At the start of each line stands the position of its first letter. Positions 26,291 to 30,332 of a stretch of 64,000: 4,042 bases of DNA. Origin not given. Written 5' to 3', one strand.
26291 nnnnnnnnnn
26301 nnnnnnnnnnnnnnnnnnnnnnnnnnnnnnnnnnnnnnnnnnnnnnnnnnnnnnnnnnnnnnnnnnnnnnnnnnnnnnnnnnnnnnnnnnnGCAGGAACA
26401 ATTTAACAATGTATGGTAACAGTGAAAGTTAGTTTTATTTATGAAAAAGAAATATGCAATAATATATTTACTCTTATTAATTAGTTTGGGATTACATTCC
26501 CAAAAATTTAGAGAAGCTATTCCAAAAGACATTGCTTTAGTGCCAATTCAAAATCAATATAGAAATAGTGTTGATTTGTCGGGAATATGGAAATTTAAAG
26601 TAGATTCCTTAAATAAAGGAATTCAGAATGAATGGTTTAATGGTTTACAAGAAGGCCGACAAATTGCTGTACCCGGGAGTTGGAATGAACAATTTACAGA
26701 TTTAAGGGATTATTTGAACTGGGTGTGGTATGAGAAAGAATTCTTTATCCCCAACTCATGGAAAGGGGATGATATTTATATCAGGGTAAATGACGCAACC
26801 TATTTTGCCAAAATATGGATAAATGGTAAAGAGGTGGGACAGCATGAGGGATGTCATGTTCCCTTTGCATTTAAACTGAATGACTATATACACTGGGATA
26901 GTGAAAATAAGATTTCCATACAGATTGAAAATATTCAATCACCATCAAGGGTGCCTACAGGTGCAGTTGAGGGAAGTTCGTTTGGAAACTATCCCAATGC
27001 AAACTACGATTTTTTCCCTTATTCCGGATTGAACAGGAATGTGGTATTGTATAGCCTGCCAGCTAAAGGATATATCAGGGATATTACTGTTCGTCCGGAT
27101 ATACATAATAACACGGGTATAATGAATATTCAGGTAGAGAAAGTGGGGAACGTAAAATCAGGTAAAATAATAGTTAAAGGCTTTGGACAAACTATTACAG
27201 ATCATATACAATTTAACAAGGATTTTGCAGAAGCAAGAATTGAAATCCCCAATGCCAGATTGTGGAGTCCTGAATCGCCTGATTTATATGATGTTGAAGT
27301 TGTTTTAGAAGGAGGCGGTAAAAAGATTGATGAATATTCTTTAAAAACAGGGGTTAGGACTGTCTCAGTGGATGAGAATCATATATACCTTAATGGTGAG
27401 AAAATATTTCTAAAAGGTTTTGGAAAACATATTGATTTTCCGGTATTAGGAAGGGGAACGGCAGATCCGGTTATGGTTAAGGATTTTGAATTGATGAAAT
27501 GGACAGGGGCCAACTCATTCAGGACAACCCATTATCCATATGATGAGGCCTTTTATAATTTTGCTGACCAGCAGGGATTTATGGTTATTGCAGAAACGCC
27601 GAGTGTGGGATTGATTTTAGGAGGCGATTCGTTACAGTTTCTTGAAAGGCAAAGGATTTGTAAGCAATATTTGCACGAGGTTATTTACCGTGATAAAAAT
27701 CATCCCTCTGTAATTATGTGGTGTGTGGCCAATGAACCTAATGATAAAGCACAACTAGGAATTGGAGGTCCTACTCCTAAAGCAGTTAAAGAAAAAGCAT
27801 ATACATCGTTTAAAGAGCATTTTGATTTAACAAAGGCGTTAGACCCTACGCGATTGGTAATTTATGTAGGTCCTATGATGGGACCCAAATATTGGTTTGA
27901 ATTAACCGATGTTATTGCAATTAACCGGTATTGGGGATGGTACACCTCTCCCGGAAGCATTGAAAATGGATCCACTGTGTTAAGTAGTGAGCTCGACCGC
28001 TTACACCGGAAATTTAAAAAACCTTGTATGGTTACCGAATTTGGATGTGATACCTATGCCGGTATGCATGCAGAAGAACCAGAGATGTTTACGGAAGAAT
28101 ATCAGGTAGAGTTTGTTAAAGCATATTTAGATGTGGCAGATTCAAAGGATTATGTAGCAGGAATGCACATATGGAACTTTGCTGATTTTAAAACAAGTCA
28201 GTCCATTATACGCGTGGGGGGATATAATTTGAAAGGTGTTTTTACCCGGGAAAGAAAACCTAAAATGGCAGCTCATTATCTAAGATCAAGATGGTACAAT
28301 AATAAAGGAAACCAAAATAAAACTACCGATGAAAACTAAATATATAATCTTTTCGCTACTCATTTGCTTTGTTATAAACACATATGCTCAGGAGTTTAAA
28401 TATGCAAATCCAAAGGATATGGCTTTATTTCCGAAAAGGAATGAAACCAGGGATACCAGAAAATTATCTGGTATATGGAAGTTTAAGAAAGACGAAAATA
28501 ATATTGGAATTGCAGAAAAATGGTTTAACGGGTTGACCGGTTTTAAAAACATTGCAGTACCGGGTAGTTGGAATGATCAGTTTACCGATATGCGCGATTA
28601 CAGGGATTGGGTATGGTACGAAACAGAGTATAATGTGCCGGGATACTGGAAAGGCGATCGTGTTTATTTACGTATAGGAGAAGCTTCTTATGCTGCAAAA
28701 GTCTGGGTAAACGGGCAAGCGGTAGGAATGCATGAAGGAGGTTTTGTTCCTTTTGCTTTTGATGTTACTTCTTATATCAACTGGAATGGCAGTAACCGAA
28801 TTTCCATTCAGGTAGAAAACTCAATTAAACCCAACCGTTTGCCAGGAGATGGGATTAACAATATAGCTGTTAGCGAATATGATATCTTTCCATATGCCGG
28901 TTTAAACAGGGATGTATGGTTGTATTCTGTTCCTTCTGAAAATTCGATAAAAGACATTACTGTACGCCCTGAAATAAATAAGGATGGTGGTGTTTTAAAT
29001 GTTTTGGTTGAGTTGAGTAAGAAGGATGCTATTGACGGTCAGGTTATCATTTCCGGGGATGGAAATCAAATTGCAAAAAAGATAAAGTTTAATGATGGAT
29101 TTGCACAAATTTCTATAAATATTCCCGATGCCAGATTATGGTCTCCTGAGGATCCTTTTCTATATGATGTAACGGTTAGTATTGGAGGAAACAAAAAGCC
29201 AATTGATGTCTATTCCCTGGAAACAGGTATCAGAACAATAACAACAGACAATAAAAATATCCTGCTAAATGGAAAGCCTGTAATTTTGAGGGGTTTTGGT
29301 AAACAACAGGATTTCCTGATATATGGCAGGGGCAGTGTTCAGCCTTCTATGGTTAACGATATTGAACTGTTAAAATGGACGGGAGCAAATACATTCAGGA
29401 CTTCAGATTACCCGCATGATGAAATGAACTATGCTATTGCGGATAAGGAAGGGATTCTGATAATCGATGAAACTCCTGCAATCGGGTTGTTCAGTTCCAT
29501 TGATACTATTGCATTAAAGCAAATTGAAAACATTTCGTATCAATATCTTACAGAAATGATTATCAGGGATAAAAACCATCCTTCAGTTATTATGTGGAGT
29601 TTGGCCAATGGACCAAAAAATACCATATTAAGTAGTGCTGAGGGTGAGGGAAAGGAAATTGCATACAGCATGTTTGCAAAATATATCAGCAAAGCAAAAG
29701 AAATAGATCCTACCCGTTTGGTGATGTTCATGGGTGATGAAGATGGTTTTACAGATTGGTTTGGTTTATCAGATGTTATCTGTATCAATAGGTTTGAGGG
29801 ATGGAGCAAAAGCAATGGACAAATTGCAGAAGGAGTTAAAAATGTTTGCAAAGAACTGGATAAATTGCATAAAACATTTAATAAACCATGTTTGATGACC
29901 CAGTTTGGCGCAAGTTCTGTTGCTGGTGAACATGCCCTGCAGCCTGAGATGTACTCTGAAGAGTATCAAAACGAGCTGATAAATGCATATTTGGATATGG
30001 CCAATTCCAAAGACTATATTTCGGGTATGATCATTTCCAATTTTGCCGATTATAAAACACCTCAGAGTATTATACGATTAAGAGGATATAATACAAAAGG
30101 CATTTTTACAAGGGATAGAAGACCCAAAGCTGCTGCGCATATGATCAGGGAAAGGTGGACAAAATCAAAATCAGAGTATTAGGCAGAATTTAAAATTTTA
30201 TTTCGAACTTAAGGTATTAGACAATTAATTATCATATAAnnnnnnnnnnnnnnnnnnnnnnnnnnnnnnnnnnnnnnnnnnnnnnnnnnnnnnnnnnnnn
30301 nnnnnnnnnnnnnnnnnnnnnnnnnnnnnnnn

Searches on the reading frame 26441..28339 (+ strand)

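Call 34: search_protein_families(library=pfam, proteins=[window:26441-28339:+], max_evalue=0.00001)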
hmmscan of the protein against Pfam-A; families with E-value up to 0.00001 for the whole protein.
window:26441-28339:+ (632 aa): 4 families
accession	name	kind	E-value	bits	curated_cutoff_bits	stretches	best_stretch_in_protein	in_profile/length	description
PF02836.23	Glyco_hydro_2_C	-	8.1e-69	232.5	21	1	308-619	1-298/302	Glycosyl hydrolases family 2, TIM barrel domain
PF02837.24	Glyco_hydro_2_N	-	1.3e-23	84.2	28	1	46-207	4-169/169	Glycosyl hydrolases family 2, sugar binding domain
PF00703.27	Glyco_hydro_2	-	4.4e-14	53.6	23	1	211-306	2-109/109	Glycosyl hydrolases family 2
PF22666.2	Glyco_hydro_2_N2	-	2.6e-08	34.6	27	1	94-164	50-119/167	Glycosyl hydrolase 2 galactose-binding domain-like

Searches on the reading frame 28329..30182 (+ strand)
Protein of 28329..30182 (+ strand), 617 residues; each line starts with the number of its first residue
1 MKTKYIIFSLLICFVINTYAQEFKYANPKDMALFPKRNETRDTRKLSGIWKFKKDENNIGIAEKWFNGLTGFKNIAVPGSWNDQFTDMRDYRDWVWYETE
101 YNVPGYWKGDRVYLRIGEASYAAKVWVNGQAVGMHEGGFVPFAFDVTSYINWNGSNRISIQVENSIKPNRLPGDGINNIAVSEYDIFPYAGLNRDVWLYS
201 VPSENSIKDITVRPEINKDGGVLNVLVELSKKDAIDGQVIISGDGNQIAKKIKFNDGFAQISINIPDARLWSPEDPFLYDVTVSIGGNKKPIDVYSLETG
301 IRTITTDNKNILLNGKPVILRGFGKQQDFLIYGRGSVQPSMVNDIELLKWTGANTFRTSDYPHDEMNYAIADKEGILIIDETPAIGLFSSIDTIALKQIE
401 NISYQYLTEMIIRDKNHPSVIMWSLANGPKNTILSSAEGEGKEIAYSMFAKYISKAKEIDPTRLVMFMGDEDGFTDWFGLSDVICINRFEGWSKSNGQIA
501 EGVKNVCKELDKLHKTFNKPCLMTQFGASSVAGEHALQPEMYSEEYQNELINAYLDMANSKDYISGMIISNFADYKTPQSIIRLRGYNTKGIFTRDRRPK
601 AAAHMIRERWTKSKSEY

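Call 34: search_protein_families(library=pfam, proteins=[window:28329-30182:+], max_evalue=0.00001)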
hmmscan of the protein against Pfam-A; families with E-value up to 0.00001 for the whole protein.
window:28329-30182:+ (617 aa): 4 families
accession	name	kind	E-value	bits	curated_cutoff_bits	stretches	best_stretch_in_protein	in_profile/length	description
PF02836.23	Glyco_hydro_2_C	-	2.5e-59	201.4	21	1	307-612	4-299/302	Glycosyl hydrolases family 2, TIM barrel domain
PF02837.24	Glyco_hydro_2_N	-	1.6e-23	83.9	28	1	44-202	2-169/169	Glycosyl hydrolases family 2, sugar binding domain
PF00703.27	Glyco_hydro_2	-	9.2e-13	49.4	23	1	206-302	2-109/109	Glycosyl hydrolases family 2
PF22666.2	Glyco_hydro_2_N2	-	5.7e-10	40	27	1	90-168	46-123/167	Glycosyl hydrolase 2 galactose-binding domain-like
